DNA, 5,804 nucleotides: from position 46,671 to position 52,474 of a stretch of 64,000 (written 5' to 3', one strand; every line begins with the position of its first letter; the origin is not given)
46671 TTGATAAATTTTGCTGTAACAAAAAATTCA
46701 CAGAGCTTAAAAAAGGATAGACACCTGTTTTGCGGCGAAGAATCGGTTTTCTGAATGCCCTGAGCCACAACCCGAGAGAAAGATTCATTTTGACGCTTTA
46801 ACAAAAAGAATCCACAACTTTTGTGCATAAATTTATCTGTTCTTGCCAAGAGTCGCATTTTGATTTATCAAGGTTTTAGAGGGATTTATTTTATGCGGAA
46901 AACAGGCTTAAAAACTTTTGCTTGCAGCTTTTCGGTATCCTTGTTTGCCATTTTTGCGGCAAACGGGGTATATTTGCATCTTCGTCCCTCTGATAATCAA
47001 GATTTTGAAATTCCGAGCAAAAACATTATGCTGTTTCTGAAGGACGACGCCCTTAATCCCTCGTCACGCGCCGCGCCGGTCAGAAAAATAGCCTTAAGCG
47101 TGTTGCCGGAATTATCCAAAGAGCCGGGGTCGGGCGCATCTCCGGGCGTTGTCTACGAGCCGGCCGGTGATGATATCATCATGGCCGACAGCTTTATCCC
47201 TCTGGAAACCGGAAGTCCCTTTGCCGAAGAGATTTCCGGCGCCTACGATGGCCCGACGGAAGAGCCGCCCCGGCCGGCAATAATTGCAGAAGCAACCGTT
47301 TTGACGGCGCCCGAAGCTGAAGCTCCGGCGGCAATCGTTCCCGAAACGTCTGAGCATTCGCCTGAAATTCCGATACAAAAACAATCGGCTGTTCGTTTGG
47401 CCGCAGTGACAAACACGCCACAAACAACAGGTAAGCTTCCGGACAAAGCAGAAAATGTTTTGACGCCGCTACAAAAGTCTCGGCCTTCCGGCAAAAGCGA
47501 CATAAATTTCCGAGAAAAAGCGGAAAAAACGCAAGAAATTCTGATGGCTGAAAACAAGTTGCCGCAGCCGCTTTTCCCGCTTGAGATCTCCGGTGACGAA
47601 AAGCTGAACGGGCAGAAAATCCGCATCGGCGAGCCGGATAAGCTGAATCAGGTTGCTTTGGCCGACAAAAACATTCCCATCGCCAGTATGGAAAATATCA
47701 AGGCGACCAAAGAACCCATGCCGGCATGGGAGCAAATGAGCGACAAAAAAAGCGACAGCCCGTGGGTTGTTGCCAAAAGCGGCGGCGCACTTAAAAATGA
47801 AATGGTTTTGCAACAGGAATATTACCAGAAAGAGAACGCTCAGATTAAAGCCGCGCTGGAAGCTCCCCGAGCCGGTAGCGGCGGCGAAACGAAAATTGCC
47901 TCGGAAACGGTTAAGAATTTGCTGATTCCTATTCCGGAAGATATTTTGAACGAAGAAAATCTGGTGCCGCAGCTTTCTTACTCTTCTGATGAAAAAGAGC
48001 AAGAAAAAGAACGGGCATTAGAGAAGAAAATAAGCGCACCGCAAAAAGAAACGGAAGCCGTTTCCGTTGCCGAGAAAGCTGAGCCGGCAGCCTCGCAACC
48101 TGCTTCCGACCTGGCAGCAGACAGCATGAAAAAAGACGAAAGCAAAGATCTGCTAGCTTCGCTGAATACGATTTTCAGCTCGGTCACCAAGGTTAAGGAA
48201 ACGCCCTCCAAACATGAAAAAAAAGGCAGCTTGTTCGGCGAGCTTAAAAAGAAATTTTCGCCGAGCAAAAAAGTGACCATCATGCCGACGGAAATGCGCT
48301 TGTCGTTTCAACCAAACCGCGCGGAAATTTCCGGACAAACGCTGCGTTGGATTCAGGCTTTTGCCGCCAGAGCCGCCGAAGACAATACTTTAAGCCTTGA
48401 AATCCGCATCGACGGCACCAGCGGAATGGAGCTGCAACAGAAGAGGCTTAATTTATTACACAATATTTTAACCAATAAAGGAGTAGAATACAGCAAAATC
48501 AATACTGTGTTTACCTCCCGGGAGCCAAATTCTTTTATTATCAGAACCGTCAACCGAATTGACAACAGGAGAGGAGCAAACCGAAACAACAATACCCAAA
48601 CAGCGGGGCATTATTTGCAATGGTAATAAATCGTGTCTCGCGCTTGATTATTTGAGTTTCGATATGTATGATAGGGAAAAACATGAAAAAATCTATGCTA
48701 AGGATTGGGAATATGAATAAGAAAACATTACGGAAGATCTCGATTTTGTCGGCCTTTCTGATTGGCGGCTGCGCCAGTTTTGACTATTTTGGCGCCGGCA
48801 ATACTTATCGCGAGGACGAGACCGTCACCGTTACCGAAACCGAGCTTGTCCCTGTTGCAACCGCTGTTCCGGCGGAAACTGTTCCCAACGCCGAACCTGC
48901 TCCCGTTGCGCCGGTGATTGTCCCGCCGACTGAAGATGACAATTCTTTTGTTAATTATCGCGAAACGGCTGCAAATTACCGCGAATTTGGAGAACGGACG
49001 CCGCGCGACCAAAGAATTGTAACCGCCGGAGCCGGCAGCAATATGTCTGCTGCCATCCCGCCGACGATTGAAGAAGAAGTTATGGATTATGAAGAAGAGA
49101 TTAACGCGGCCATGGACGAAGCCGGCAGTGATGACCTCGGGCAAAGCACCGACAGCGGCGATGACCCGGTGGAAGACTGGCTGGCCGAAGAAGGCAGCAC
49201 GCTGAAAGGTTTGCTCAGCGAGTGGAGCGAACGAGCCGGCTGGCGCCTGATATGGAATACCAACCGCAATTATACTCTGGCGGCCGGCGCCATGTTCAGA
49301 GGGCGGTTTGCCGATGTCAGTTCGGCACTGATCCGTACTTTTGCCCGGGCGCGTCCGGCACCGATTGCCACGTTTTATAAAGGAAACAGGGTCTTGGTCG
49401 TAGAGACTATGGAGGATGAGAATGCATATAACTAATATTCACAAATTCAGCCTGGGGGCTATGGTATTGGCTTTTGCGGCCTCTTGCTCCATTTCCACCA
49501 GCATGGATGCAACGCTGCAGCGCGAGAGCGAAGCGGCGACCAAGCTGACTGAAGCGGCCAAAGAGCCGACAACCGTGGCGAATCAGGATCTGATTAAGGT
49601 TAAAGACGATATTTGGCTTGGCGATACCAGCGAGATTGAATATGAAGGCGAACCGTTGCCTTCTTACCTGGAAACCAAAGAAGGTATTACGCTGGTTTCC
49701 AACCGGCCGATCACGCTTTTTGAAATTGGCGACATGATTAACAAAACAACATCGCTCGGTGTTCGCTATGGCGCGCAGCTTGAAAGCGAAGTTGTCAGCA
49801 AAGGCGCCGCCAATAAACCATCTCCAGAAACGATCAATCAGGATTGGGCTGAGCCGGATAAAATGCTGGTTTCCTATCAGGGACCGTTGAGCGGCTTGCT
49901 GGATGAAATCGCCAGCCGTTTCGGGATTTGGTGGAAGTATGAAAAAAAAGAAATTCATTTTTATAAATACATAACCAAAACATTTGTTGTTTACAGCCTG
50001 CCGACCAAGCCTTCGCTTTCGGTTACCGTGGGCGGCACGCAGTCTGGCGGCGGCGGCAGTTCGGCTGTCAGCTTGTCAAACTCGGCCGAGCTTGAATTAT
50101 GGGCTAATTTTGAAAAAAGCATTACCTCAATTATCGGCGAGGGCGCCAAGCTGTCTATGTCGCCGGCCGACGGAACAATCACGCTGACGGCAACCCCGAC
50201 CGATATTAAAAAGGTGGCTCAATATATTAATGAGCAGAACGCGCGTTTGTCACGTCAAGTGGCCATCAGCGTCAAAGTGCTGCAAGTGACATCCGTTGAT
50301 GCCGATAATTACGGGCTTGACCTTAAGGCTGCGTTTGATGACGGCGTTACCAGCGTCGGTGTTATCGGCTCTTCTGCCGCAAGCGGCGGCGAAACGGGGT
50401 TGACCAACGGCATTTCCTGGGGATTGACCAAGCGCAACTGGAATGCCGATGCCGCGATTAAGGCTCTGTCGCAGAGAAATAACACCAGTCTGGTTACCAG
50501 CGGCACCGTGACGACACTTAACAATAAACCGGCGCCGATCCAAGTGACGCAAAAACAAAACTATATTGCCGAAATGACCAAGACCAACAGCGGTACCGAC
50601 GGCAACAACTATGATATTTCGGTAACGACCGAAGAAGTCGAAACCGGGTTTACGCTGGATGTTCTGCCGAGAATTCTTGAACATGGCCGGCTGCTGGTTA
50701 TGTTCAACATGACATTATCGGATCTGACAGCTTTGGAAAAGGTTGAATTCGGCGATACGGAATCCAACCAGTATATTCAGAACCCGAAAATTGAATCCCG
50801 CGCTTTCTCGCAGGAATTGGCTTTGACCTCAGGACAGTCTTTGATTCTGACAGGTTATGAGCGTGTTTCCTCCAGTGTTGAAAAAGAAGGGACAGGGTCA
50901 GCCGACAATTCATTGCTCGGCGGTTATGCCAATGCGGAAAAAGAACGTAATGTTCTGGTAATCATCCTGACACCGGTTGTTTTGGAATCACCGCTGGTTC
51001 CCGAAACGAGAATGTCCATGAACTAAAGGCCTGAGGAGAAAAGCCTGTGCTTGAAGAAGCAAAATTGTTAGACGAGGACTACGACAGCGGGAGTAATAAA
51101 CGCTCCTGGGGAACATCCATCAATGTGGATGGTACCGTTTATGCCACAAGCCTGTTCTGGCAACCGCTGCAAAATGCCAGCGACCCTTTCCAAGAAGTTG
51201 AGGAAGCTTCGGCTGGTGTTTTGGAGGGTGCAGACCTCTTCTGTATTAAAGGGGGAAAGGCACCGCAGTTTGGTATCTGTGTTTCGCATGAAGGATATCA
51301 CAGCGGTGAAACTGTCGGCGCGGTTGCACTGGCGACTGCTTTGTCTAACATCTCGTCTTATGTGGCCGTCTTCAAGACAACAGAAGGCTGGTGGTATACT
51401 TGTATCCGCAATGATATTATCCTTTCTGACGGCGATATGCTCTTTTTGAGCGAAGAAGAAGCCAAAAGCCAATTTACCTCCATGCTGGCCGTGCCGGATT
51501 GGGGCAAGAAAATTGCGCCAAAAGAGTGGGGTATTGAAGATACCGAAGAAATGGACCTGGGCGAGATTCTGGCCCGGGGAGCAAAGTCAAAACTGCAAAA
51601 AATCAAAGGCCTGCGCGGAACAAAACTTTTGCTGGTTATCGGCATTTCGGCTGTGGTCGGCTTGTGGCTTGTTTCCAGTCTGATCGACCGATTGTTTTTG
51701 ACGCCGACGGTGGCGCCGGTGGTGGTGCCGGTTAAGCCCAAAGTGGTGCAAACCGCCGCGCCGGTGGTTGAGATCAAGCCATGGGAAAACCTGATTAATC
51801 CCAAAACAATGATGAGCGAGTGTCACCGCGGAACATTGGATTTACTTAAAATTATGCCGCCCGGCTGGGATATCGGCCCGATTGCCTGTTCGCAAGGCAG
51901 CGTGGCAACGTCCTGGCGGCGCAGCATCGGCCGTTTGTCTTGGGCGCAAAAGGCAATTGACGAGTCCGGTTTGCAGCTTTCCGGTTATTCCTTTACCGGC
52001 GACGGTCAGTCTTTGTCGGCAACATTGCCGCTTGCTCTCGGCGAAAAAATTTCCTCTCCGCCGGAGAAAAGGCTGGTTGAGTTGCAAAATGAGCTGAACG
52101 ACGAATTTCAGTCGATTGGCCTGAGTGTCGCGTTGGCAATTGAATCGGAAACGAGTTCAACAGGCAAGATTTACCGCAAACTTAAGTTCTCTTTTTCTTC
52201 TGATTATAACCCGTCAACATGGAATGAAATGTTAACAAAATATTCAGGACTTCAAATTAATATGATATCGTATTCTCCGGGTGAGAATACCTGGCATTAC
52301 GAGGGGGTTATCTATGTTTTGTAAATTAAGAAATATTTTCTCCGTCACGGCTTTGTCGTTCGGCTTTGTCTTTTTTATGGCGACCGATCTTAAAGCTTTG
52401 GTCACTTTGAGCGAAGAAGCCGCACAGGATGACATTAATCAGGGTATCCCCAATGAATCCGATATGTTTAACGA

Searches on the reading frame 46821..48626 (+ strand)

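Call 8: search_protein_families(library=pfam, proteins=[window:46821-48626:+], max_evalue=0.001)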
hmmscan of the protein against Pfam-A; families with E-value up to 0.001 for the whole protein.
window:46821-48626:+ (601 aa): 0 families

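Call 72: search_protein_families(library=pfam, proteins=[window:46821-48626:+], max_evalue=1)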
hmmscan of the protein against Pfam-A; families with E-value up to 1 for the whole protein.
window:46821-48626:+ (601 aa): 1 family
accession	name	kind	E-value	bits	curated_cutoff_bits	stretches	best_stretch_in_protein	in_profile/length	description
PF05528.17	Acc5b_avian_CoV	-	0.2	11.9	27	1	9-41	15-46/82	Accessory protein 5b, avian coronavirus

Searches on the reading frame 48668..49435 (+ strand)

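Call 8: search_protein_families(library=pfam, proteins=[window:48668-49435:+], max_evalue=0.001)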
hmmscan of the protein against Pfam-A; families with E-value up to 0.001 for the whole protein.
window:48668-49435:+ (255 aa): 1 family
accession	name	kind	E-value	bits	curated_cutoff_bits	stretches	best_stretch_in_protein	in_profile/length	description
PF10671.14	TcpQ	-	1.9e-15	57.1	27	1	170-246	2-78/80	Toxin co-regulated pilus biosynthesis protein Q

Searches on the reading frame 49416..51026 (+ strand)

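Call 8: search_protein_families(library=pfam, proteins=[window:49416-51026:+], max_evalue=0.001)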
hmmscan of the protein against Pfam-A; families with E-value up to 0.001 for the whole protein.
window:49416-51026:+ (536 aa): 1 family
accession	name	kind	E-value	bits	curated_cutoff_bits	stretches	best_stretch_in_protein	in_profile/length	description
PF00263.26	Secretin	-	2.4e-16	60.2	27.5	1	350-523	1-168/169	Bacterial type II and III secretion system protein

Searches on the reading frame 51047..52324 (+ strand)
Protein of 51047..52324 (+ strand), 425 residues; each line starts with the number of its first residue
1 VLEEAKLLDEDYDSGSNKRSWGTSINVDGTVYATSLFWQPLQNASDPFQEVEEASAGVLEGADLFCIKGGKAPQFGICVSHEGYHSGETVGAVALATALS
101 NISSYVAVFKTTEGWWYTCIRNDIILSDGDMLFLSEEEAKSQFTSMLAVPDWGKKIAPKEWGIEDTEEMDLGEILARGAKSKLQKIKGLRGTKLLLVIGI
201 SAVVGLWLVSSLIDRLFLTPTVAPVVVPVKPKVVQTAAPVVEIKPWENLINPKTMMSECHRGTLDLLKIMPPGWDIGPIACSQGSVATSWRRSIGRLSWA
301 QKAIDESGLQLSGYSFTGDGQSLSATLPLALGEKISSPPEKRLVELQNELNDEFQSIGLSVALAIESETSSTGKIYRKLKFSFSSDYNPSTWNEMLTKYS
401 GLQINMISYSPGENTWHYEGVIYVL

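Call 8: search_protein_families(library=pfam, proteins=[window:51047-52324:+], max_evalue=0.001)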
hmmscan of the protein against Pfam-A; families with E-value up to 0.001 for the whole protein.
window:51047-52324:+ (425 aa): 1 family
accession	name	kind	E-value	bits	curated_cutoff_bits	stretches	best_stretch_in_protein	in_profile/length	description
PF06864.17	PAP_PilO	-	1.6e-12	47.4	26.7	1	34-424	3-419/419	Pilin accessory protein (PilO)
